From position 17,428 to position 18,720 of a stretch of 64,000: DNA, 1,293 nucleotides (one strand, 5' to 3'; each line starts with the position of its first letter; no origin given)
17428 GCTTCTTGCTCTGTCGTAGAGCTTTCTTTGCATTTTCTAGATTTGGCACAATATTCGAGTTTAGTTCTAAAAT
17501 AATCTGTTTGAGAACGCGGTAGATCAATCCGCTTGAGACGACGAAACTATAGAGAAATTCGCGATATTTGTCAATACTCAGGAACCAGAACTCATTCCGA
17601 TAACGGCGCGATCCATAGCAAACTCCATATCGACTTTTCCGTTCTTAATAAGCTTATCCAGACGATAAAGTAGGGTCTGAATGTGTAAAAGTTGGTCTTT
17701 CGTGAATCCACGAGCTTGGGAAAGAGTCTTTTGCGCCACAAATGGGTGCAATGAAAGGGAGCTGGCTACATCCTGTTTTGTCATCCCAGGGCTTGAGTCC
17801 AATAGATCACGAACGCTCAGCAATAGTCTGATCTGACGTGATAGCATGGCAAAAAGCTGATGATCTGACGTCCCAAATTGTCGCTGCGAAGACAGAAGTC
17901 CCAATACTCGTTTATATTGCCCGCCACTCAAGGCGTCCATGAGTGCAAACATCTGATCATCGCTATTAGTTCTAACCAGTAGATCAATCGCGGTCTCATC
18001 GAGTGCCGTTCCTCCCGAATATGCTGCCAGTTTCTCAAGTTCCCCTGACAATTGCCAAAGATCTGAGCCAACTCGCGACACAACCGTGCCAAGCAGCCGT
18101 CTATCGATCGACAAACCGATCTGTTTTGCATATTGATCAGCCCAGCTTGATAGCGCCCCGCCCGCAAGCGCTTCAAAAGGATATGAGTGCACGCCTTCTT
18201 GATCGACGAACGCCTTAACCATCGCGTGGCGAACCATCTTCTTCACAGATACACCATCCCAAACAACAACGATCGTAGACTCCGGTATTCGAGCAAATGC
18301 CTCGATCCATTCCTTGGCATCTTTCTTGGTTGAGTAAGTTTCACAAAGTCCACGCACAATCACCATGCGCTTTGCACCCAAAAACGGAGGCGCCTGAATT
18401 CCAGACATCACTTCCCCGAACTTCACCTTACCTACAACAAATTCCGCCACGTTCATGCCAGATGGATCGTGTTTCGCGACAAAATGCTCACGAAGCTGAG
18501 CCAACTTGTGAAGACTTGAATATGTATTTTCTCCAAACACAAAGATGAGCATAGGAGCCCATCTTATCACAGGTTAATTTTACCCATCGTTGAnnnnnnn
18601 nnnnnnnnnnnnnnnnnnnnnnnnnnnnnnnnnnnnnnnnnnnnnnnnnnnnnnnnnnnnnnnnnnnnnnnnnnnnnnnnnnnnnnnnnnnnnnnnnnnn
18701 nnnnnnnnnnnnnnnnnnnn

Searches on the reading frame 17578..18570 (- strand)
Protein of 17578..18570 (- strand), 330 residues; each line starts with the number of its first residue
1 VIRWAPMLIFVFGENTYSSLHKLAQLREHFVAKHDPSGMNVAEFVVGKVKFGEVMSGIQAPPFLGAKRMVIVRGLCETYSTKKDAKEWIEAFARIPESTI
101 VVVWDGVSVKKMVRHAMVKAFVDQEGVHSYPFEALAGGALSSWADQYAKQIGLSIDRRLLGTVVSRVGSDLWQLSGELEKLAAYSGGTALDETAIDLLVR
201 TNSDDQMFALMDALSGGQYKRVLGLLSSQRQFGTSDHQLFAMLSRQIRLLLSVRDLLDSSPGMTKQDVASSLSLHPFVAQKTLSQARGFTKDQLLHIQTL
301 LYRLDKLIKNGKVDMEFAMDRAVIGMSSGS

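Call 31: search_protein_families(library=pfam, proteins=[window:17578-18570:-], max_evalue=0.01)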
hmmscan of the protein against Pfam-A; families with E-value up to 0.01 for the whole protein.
window:17578-18570:- (330 aa): 2 families
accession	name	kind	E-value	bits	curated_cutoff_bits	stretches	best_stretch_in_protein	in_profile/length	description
PF21694.2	DNA_pol3_delta_C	-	1.8e-21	76.8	27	1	205-323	2-118/121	DNA polymerase III delta subunit, C-terminal domain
PF06144.19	DNA_pol3_delta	-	0.0012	19.3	21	1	11-103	3-98/124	DNA polymerase III, delta subunit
